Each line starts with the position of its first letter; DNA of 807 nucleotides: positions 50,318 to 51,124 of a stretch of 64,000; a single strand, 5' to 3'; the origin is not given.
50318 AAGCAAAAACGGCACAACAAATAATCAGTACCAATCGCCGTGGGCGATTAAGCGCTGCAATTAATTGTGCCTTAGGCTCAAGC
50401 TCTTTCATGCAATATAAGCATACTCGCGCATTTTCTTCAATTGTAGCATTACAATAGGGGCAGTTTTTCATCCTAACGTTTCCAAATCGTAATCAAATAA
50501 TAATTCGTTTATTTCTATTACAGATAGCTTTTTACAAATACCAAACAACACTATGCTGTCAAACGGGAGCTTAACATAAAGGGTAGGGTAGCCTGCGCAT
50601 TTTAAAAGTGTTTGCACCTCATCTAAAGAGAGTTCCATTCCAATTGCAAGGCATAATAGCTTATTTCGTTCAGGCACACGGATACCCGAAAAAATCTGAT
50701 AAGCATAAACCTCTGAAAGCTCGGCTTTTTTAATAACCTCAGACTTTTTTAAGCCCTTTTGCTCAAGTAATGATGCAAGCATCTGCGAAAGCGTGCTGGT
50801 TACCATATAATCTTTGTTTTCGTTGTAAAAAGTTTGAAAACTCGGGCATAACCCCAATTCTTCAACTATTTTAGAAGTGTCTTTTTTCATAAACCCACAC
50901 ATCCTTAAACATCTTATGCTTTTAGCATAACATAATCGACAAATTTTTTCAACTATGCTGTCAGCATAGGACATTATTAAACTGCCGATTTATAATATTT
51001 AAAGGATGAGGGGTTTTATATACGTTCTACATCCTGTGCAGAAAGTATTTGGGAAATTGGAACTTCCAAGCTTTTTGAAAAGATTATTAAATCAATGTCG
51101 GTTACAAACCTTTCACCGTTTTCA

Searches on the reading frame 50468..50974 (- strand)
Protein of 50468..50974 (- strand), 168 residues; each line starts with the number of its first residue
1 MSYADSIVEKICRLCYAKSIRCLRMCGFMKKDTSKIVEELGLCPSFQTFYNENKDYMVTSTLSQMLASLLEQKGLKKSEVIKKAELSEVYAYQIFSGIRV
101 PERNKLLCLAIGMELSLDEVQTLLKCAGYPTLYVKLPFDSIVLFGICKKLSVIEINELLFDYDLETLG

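Call 3: search_protein_families(library=pfam, proteins=[window:50468-50974:-], max_evalue=1)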
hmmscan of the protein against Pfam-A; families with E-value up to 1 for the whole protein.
window:50468-50974:- (168 aa): 5 families
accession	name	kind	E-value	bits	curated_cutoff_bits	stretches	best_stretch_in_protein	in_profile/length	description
PF13560.12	HTH_31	-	0.0071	17.1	27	1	62-121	2-62/64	Helix-turn-helix domain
PF24718.1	HTH_73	-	0.013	15.8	27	0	69-100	35-64/71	HTH-like domain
PF01381.28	HTH_3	-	0.07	13.6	23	1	66-119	1-54/55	Helix-turn-helix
PF16756.11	PALB2_WD40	-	0.092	12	27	1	66-127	57-114/347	Partner and localizer of BRCA2 WD40 domain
PF00327.25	Ribosomal_L30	-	0.2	12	23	1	29-55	12-38/51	Ribosomal protein L30p/L7e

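Call 4: search_protein_families(library=padloc, proteins=[window:50468-50974:-], max_evalue=1)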
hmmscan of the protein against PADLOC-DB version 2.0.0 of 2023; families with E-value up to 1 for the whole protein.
window:50468-50974:- (168 aa): 0 families

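Call 5: search_protein_families(library=phrogs, proteins=[window:50468-50974:-], max_evalue=1)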
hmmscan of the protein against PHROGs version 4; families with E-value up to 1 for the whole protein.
window:50468-50974:- (168 aa): 2 families
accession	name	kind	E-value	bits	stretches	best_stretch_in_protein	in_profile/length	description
phrog_8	-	transcription regulation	0.022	15.2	1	37-110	46-125/346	transcriptional regulator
phrog_1373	-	transcription regulation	0.026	15.5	1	35-101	39-103/166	transcriptional regulator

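Call 6: search_protein_families(library=ncbifam, proteins=[window:50468-50974:-], max_evalue=1)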
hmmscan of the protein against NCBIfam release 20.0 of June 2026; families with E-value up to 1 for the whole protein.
window:50468-50974:- (168 aa): 1 family
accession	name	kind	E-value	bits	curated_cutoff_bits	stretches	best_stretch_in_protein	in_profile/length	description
NF053625.1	SerKinSerKArch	equivalog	0.079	12.1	380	1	30-92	160-222/244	ADP-dependent L-serine kinase SerK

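Call 66: find_related_loci(query=window:50471-50890:-, collection=metagenome_contigs, flank=8000)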
Query window:50471-50890:- (140 aa) in metagenome_contigs; peptide patterns used: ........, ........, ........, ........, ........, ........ (x = any residue, [..] = any of these).
165 stretches matched a pattern; 20 encode a relative of the query (tblastn E <= 1e-3); 20 distinct loci.
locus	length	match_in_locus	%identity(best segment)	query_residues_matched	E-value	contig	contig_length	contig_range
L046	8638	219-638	81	1-140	1e-75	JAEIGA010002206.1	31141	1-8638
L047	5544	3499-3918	79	1-140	4e-75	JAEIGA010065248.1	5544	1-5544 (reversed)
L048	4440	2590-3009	75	1-140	6e-70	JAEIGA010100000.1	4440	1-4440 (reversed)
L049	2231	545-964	74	1-140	2e-70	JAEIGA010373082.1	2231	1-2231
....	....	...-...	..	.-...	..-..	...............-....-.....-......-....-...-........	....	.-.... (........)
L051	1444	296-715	75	1-140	1e-71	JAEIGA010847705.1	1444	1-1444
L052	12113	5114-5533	74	1-140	4e-68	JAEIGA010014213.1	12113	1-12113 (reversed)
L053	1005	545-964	74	1-140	1e-72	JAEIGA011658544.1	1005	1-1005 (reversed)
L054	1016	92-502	74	3-139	1e-71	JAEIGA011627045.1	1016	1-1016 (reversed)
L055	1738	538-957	70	1-140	3e-68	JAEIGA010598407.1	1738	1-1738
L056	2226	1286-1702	65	1-139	2e-59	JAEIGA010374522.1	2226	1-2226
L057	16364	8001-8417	71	1-139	1e-58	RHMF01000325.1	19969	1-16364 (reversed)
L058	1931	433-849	63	2-140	2e-57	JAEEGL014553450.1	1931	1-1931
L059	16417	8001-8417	60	1-139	1e-55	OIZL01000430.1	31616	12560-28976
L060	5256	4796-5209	59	3-140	2e-51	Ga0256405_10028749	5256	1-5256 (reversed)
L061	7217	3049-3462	59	3-140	2e-51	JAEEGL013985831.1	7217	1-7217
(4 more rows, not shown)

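Call 70: search_protein_families(library=pfam, proteins=[L057:6765-7499:-, L060:1403-1744:-, L061:270-1502:-, L061:1519-2346:-, L052:2421-2891:-], max_evalue=0.01)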
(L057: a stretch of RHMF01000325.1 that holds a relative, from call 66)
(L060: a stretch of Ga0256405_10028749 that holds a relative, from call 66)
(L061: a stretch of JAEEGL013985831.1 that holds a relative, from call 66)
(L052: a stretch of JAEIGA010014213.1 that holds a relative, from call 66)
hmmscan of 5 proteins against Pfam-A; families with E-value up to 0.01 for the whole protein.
L057:6765-7499:- (244 aa): 0 families

L060:1403-1744:- (113 aa): 0 families

L061:270-1502:- (410 aa): 0 families

L061:1519-2346:- (275 aa): 0 families

L052:2421-2891:- (156 aa): 0 families

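Call 75: search_solved_structures(query=window:50471-50890:-, max_evalue=1)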
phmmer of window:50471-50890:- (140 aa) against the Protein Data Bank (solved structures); distinct sequences matched with E-value up to 1: 0.

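Call 88: search_protein_families(library=ncbifam, proteins=[window:50471-50890:-, L057:6765-7499:-], max_evalue=0.001)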
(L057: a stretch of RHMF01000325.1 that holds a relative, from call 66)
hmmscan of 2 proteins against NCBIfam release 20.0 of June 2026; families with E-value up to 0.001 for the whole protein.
window:50471-50890:- (140 aa): 0 families

L057:6765-7499:- (244 aa): 0 families
